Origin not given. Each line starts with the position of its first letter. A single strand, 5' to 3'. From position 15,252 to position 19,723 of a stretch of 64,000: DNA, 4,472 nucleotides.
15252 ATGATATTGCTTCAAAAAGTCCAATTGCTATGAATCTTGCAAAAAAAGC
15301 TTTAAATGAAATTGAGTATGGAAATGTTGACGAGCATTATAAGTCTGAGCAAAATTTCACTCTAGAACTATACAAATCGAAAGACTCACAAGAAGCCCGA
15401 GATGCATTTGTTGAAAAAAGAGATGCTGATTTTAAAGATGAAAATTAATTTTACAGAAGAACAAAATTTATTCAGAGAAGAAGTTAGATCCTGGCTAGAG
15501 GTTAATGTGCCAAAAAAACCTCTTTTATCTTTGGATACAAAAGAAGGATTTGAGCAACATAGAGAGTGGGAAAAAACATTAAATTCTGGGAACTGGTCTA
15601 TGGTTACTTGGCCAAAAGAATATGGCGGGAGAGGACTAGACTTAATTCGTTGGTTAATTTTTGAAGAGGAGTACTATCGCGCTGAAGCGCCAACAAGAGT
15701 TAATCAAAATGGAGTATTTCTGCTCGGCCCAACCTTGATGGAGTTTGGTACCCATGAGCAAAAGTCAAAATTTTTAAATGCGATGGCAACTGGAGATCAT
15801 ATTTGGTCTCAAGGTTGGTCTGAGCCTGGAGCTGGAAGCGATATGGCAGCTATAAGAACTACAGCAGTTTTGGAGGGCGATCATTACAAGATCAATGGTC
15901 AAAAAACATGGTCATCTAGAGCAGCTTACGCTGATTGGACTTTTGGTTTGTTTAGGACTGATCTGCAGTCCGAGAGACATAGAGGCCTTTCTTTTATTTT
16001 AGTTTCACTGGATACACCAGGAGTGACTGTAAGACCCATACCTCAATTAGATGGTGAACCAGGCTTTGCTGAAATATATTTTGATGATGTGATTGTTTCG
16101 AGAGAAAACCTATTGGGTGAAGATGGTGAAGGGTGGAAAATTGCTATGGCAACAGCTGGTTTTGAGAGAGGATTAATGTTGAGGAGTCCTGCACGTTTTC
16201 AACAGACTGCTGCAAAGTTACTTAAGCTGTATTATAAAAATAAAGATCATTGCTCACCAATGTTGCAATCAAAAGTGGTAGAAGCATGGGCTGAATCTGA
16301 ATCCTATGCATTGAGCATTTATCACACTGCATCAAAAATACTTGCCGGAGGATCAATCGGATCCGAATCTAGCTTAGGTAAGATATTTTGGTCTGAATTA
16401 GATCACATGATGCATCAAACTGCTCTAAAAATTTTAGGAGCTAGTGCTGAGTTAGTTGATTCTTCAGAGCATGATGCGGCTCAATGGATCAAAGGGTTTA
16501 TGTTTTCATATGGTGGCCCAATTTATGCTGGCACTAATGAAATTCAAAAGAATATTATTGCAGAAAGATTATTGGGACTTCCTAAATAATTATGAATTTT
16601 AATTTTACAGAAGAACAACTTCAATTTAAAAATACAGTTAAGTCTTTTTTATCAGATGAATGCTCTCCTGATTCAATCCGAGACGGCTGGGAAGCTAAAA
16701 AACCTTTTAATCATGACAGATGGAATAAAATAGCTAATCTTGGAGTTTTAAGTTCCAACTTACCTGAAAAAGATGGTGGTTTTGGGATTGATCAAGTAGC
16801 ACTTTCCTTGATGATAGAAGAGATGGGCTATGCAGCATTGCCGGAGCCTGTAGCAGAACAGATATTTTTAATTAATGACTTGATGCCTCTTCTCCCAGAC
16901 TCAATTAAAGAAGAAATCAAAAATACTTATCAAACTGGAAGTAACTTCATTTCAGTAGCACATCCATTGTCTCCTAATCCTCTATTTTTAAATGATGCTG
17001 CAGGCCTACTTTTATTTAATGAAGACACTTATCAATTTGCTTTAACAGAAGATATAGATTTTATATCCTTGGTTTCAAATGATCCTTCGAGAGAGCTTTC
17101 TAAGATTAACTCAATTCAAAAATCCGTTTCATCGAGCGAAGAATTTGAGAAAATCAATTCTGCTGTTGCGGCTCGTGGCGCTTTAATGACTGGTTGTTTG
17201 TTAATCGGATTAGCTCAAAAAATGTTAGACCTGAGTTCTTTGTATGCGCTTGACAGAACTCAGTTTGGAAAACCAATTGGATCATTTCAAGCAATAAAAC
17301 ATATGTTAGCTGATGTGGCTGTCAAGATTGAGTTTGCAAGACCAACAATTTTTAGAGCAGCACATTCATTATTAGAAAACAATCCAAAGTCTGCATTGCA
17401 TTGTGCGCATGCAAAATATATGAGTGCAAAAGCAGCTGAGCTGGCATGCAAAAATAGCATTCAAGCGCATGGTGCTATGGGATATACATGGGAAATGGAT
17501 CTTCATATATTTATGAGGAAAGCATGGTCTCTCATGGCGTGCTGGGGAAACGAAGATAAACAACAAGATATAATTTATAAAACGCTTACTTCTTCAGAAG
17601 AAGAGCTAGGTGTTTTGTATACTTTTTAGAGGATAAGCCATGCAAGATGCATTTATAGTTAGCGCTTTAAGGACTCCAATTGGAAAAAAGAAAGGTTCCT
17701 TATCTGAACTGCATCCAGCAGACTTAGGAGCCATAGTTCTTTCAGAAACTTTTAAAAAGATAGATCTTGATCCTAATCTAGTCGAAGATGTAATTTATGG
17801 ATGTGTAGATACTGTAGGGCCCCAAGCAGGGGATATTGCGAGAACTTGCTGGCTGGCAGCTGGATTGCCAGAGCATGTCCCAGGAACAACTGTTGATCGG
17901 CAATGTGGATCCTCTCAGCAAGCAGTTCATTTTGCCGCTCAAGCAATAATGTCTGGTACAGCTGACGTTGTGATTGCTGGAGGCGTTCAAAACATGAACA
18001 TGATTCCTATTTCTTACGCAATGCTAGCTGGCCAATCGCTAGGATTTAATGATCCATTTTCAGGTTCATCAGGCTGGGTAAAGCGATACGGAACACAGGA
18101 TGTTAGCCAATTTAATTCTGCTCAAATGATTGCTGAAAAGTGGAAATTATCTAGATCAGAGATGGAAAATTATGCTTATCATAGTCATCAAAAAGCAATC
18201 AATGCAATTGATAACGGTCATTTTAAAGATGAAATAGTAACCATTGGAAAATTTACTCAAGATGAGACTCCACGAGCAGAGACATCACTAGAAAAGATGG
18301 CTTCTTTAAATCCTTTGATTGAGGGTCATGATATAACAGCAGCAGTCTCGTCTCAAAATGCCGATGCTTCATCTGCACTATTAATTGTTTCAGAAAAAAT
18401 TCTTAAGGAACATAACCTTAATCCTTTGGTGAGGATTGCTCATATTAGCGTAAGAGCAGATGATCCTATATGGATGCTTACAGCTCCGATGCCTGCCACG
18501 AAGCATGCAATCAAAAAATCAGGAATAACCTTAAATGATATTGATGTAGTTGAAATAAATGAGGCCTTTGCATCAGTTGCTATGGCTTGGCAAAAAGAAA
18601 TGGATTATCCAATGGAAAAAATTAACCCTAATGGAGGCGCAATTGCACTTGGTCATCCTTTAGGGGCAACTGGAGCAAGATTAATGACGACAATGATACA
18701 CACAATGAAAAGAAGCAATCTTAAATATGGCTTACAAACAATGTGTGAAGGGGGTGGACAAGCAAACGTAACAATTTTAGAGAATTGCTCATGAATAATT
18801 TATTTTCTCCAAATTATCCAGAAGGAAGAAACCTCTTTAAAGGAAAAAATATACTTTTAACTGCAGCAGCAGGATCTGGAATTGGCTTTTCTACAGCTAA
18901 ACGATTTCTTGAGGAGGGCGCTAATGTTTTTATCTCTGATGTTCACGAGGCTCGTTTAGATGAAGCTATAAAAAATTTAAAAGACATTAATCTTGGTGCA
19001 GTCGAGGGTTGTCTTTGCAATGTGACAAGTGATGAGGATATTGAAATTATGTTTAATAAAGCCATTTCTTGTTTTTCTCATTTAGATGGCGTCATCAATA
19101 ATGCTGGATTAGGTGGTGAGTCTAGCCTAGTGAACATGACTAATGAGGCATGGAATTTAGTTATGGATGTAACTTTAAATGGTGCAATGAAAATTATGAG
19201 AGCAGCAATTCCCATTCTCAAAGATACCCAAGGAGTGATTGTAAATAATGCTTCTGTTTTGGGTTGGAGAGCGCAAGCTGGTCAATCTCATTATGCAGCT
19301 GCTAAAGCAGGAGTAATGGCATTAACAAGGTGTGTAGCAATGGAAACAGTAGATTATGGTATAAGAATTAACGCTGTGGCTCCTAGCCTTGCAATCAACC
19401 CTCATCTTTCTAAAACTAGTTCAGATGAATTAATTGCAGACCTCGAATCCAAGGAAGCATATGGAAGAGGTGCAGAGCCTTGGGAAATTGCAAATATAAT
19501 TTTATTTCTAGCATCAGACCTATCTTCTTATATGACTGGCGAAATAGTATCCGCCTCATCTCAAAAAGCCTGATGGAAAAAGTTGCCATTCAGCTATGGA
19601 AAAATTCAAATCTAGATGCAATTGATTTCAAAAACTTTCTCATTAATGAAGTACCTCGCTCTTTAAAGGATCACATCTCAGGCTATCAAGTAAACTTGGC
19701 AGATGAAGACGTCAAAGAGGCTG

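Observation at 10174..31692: Compact 24-gene co-directional operon resembling steroid-nucleus (9,10-seco plus HIP) catabolism in an AT-rich streamlined genome, with canonical parts missing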

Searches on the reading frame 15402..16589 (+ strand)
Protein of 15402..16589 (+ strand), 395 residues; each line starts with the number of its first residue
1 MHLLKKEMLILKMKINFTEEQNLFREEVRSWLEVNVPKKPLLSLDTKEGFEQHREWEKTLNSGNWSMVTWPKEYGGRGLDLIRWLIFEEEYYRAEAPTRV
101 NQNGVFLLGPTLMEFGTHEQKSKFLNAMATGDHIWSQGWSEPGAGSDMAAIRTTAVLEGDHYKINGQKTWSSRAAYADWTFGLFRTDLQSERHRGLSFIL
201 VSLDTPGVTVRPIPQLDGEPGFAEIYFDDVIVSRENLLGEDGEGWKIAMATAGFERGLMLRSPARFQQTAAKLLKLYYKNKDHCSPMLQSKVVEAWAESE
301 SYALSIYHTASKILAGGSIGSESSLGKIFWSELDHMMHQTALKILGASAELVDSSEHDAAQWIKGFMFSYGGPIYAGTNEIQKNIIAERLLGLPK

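Call 3: search_protein_families(library=pfam, proteins=[window:15402-16589:+])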
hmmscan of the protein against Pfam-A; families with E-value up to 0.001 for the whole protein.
window:15402-16589:+ (395 aa): 3 families
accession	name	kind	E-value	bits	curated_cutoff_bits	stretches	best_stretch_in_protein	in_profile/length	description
PF02770.24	Acyl-CoA_dh_M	-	2.8e-22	79.1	33.3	1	137-230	2-97/97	Acyl-CoA dehydrogenase, middle domain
PF02771.21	Acyl-CoA_dh_N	-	6.5e-19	68.8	22.9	1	18-132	1-113/113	Acyl-CoA dehydrogenase, N-terminal domain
PF00441.29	Acyl-CoA_dh_1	-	8.2e-15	55.7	22.4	1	242-391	1-150/150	Acyl-CoA dehydrogenase, C-terminal domain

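Call 7: search_protein_families(library=ncbifam, proteins=[window:15402-16589:+], max_evalue=0.00001)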
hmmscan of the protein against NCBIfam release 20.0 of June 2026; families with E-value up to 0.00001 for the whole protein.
window:15402-16589:+ (395 aa): 17 families
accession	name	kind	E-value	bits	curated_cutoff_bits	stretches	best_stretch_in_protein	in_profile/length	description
TIGR03204.1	pimC_large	equivalog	1.8e-69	234.6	623.85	1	15-393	2-395/395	pimeloyl-CoA dehydrogenase large subunit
NF042972.1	AcrlCoAredClosAcrC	equivalog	4.8e-37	127.5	640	1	13-391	1-377/378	acryloyl-CoA reductase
NF008997.0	PRK12341.1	equivalog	1.7e-34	119.5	537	1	13-347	1-339/382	acyl-CoA dehydrogenase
NF045552.1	GlutCoADH_Des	equivalog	2.7e-32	112.4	470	1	13-393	1-382/387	glutaryl-CoA dehydrogenase Acd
NF045652.1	ProlPCPDhRedW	equivalog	4.3e-31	108.1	650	1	51-390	32-373/376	L-prolyl-[peptidyl-carrier protein] dehydrogenase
NF043006.1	CyhCrbnylCoADH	equivalog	3.9e-29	101.8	650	1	67-388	51-373/380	cyclohexane-1-carbonyl-CoA dehydrogenase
NF053553.1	prodigi_MBC_PigA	equivalog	4.1e-27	95.3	500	1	111-390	99-379/381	prodigiosin MBC biosynthesis dehydrogenase PigA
NF058590.1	AcCoDHFadEBacil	equivalog_domain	5.2e-26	91.3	600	1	16-249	20-250/586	acyl-CoA dehydrogenase FadE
NF002885.1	PRK03354.1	equivalog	2.3e-23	82.8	540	1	13-259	1-242/378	crotonobetainyl-CoA dehydrogenase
TIGR03207.1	cyc_hxne_CoA_dh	equivalog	1.1e-21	77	575.35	1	71-259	52-241/372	cyclohexanecarboxyl-CoA dehydrogenase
NF042439.1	SulpropCoADesulf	equivalog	2.8e-18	65.8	600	1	60-241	33-217/379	3-sulfinopropanoyl-CoA desulfinase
NF007000.1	PRK09463.1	subfamily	4.1e-11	41.9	600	1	108-265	130-306/726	acyl-CoA dehydrogenase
NF052270.1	Staph_DH_FadE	equivalog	1.9e-09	36.7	600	1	111-214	116-216/400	acyl-CoA dehydrogenase FadE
TIGR04022.1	sulfur_SfnB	equivalog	2.2e-09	36.7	430.9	1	55-210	38-185/391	SfnB family sulfur acquisition oxidoreductase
NF009586.0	PRK13026.1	subfamily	3.9e-08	32.1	608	1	108-168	165-225/777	acyl-CoA dehydrogenase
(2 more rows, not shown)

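Call 94: list_cluster_members(proteins=[window:15402-16589:+, window:16592-17629:+, window:54270-55502:-, window:55506-56627:-, window:3830-5428:-, window:10174-11076:+, window:22425-23234:+, window:21072-22421:+, window:25959-26846:+, window:26933-27379:+])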
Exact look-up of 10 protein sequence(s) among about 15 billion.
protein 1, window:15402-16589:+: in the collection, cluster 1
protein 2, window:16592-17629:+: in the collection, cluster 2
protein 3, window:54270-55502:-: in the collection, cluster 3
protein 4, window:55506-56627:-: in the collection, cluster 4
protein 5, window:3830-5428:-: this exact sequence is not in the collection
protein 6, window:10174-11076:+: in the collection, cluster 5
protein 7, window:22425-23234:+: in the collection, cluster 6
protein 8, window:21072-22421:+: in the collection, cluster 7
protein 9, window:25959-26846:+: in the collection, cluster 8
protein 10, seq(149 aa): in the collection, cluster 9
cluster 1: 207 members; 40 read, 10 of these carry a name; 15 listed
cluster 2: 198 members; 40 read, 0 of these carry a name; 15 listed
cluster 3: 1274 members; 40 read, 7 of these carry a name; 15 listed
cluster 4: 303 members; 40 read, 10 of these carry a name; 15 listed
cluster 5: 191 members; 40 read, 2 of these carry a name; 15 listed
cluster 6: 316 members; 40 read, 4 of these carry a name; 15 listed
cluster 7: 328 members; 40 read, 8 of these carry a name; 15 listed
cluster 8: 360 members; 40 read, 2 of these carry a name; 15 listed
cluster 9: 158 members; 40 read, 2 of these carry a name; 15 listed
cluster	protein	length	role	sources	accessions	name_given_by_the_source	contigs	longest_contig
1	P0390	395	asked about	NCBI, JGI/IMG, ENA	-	alkylation response protein AidB-like acyl-CoA dehydrogenase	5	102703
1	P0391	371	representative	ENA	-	-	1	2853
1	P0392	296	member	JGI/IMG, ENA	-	F-type H+-transporting ATPase subunit alpha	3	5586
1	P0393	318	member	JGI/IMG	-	F-type H+-transporting ATPase subunit alpha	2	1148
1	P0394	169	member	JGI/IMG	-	F-type H+-transporting ATPase subunit alpha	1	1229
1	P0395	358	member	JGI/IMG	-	F-type H+-transporting ATPase subunit alpha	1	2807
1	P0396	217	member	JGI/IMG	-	F-type H+-transporting ATPase subunit alpha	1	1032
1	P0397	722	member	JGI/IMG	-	alkylation response protein AidB-like acyl-CoA dehydrogenase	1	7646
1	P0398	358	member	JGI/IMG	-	F-type H+-transporting ATPase subunit alpha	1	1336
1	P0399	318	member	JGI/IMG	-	F-type H+-transporting ATPase subunit alpha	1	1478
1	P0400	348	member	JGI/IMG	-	F-type H+-transporting ATPase subunit alpha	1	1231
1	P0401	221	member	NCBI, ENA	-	-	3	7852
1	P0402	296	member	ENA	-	-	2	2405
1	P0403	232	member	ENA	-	-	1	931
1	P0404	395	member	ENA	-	-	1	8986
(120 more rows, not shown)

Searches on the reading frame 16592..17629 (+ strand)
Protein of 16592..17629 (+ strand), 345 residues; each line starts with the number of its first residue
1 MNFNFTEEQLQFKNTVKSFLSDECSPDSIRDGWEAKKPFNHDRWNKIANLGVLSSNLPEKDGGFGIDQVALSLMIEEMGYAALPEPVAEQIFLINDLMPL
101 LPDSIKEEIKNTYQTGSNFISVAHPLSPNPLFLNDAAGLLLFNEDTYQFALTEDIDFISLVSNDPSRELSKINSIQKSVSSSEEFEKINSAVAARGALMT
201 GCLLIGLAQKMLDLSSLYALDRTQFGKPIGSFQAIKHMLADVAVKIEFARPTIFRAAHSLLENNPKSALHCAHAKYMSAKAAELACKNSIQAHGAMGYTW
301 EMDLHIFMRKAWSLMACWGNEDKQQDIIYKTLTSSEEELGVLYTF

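Call 3: search_protein_families(library=pfam, proteins=[window:16592-17629:+])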
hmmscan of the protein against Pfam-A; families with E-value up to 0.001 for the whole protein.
window:16592-17629:+ (345 aa): 3 families
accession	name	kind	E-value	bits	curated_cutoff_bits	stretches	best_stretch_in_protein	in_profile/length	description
PF00441.29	Acyl-CoA_dh_1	-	2.7e-26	93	22.4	1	195-332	13-149/150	Acyl-CoA dehydrogenase, C-terminal domain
PF02771.21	Acyl-CoA_dh_N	-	3.8e-13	50.2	22.9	1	6-83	1-76/113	Acyl-CoA dehydrogenase, N-terminal domain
PF08028.16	Acyl-CoA_dh_2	-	2.3e-06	28.3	22.7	1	199-302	2-114/134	Acyl-CoA dehydrogenase, C-terminal domain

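Call 7: search_protein_families(library=ncbifam, proteins=[window:16592-17629:+], max_evalue=0.00001)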
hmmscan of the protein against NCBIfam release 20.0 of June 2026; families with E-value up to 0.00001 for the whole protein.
window:16592-17629:+ (345 aa): 12 families
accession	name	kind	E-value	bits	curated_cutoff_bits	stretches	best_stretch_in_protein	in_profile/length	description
NF050027.1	acylCoADhIpdE2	equivalog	4.6e-33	115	450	1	9-315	3-293/311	acyl-CoA dehydrogenase IpdE2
NF042972.1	AcrlCoAredClosAcrC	equivalog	2.5e-26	92.3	640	2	204-311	249-355/378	acryloyl-CoA reductase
NF008997.0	PRK12341.1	equivalog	3.9e-24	85.4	537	2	199-310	244-354/382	acyl-CoA dehydrogenase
NF045552.1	GlutCoADH_Des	equivalog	5.1e-23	81.9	470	1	203-314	250-361/387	glutaryl-CoA dehydrogenase Acd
NF042439.1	SulpropCoADesulf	equivalog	1e-22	80.5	600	1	200-311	238-349/379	3-sulfinopropanoyl-CoA desulfinase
TIGR03203.1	pimD_small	equivalog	3.3e-22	79.1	652.7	2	194-325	239-369/378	pimeloyl-CoA dehydrogenase small subunit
NF053553.1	prodigi_MBC_PigA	equivalog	4.5e-21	75.4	500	2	190-332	240-379/381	prodigiosin MBC biosynthesis dehydrogenase PigA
NF045652.1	ProlPCPDhRedW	equivalog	6.1e-19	68.1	650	1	204-325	247-366/376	L-prolyl-[peptidyl-carrier protein] dehydrogenase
NF058590.1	AcCoDHFadEBacil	equivalog_domain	4.2e-17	61.9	600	2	203-289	263-367/586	acyl-CoA dehydrogenase FadE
NF002885.1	PRK03354.1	equivalog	6.1e-16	58.4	540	1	212-309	254-350/378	crotonobetainyl-CoA dehydrogenase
NF043006.1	CyhCrbnylCoADH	equivalog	8.7e-13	48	650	1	203-313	247-356/380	cyclohexane-1-carbonyl-CoA dehydrogenase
TIGR03207.1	cyc_hxne_CoA_dh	equivalog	4e-12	45.5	575.35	1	200-309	241-348/372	cyclohexanecarboxyl-CoA dehydrogenase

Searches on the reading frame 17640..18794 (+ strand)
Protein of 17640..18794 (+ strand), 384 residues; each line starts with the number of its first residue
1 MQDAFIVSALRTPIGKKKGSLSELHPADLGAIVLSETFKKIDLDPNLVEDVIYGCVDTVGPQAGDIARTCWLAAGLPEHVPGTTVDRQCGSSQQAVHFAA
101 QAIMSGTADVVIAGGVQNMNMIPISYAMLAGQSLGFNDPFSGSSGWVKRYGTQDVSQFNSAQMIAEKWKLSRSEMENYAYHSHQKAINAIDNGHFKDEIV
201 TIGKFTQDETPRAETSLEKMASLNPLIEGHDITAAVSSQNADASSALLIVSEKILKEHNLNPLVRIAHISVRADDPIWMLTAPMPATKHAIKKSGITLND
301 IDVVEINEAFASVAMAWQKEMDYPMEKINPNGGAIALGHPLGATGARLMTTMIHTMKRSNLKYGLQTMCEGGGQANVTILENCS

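Call 3: search_protein_families(library=pfam, proteins=[window:17640-18794:+])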
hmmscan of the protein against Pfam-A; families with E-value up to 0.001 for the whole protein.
window:17640-18794:+ (384 aa): 4 families
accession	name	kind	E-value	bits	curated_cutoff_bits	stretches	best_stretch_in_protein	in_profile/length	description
PF00108.29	Thiolase_N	-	2.2e-54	185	26.4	1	5-252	2-259/260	Thiolase, N-terminal domain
PF02803.24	Thiolase_C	-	1.1e-44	151.5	27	1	261-381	2-122/123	Thiolase, C-terminal domain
PF00109.32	ketoacyl-synt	-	8.8e-08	32.5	20.8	1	81-129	166-213/252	Beta-ketoacyl synthase, N-terminal domain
PF22691.2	Thiolase_C_1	-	2.2e-05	24.6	28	0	278-320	15-57/144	Thiolase C-terminal domain-like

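Call 7: search_protein_families(library=ncbifam, proteins=[window:17640-18794:+], max_evalue=0.00001)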
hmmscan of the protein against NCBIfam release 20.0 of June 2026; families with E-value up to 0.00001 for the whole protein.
window:17640-18794:+ (384 aa): 38 families (the best 25 are shown)
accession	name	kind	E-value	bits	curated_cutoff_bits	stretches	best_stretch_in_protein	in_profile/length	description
NF005865.0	PRK07801.1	equivalog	6e-198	657.7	591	1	1-381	1-380/382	acetyl-CoA C-acetyltransferase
NF005077.0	PRK06504.1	subfamily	3.2e-141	471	590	1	1-382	1-389/390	acetyl-CoA C-acetyltransferase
TIGR01930.1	AcCoA-C-Actrans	subfamily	3.1e-123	411.5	240.55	1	6-381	1-385/385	acetyl-CoA C-acyltransferase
NF005889.0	PRK07850.1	equivalog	3.4e-100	335.8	515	1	1-381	1-385/387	steroid 3-ketoacyl-CoA thiolase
NF006553.0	PRK09052.1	equivalog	1.1e-97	327.6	567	1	1-382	5-398/399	acetyl-CoA C-acyltransferase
NF006090.0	PRK08242.1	equivalog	6.9e-95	318.5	514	2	1-227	1-224/402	acetyl-CoA C-acetyltransferase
NF004853.0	PRK06205.1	subfamily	3.2e-93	312.9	551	1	1-382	1-402/404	acetyl-CoA C-acetyltransferase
NF006551.0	PRK09050.1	subfamily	1.5e-89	300.9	605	1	1-381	1-399/401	3-oxoadipyl-CoA thiolase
NF006510.0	PRK08947.1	equivalog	5e-89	298.9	519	1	1-381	1-385/387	acetyl-CoA C-acyltransferase FadA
NF006552.0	PRK09051.1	subfamily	8.4e-88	295.3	565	1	2-382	4-394/395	beta-ketothiolase BktB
TIGR02430.1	pcaF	equivalog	2.5e-87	293.5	597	1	3-381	2-398/400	3-oxoadipyl-CoA thiolase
NF005805.0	PRK07661.1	equivalog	1.2e-83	281.3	633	1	1-381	1-389/391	acetyl-CoA C-acetyltransferase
NF004682.0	PRK06025.1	subfamily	4.9e-83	279.5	568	2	234-381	268-415/417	acetyl-CoA C-acetyltransferase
NF004206.0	PRK05656.1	subfamily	2.4e-82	277.1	688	1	1-377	1-387/392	acetyl-CoA C-acetyltransferase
NF005033.0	PRK06445.1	equivalog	3.9e-82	276.5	511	1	16-382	23-394/395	acetyl-CoA C-acetyltransferase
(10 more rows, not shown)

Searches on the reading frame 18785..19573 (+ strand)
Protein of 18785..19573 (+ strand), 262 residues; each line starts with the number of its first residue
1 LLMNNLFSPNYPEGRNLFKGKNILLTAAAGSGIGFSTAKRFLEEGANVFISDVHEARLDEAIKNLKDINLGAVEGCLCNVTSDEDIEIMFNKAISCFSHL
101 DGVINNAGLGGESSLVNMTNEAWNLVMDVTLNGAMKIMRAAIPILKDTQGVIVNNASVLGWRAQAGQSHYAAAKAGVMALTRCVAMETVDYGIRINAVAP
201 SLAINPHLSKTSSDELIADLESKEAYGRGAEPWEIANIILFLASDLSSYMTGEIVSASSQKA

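Call 3: search_protein_families(library=pfam, proteins=[window:18785-19573:+])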
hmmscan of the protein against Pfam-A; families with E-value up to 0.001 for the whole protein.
window:18785-19573:+ (262 aa): 3 families
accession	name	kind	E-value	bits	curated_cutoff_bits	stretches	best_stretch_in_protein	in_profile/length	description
PF13561.12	adh_short_C2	-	7.6e-56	189.8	27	1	28-256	3-230/236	Enoyl-(Acyl carrier protein) reductase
PF00106.31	adh_short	-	1.5e-42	145.8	26.6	1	23-203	3-182/195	short chain dehydrogenase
PF08659.16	KR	-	6.4e-14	52.7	22.6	1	29-181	9-160/180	KR domain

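Call 7: search_protein_families(library=ncbifam, proteins=[window:18785-19573:+], max_evalue=0.00001)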
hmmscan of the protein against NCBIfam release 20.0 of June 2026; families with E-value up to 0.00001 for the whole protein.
window:18785-19573:+ (262 aa): 222 families (the best 25 are shown)
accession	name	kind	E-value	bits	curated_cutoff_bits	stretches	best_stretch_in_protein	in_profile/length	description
NF005880.0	PRK07831.1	equivalog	1.9e-115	385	336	1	7-262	5-263/263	SDR family oxidoreductase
NF004198.0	PRK05653.1-3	equivalog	6.6e-60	202.6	296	1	16-257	3-242/248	3-oxoacyl-ACP reductase FabG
NF052558.1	MBtsdlDhBudC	equivalog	1.6e-57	194.9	270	1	18-255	1-235/250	meso-2,3-butanediol dehydrogenase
NF009466.0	PRK12826.1-2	subfamily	1.4e-51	175.4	222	1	23-257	5-240/248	3-oxoacyl-ACP reductase FabG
TIGR01830.1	3oxo_ACP_reduc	equivalog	4e-49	167.5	297.75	1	28-256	5-233/239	3-oxoacyl-[acyl-carrier-protein] reductase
NF004818.0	PRK06172.1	equivalog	7.7e-49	166.3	336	1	18-255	5-244/253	SDR family oxidoreductase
NF004791.0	PRK06138.1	equivalog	1.5e-47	162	312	1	23-255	7-243/252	SDR family oxidoreductase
NF005559.1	PRK07231.1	subfamily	6.9e-46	156.7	215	1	18-255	2-241/249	glucose 1-dehydrogenase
NF004197.0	PRK05653.1-1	equivalog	1.6e-44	152.5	332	1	19-256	6-241/249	3-oxoacyl-ACP reductase FabG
NF009468.0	PRK12826.1-4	equivalog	2.3e-44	152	318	1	18-253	5-239/256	SDR family oxidoreductase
NF009093.0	PRK12429.1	subfamily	7.8e-41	140.1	258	1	19-255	4-250/259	3-hydroxybutyrate dehydrogenase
TIGR01963.1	PHB_DH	subfamily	7.8e-40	136.7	307.05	1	21-256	2-247/255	3-hydroxybutyrate dehydrogenase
NF053701.1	CsHdxCHCADhChcB2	equivalog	1.1e-39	136.5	350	1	24-257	7-238/245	cis-4-hydroxycyclohexanecarboxylate dehydrogenase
NF004199.0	PRK05653.1-4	equivalog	6.8e-39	133.9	301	1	18-255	3-239/247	3-oxoacyl-ACP reductase FabG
NF005681.0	PRK07478.1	subfamily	6.9e-39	133.7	267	1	18-255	4-243/254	SDR family oxidoreductase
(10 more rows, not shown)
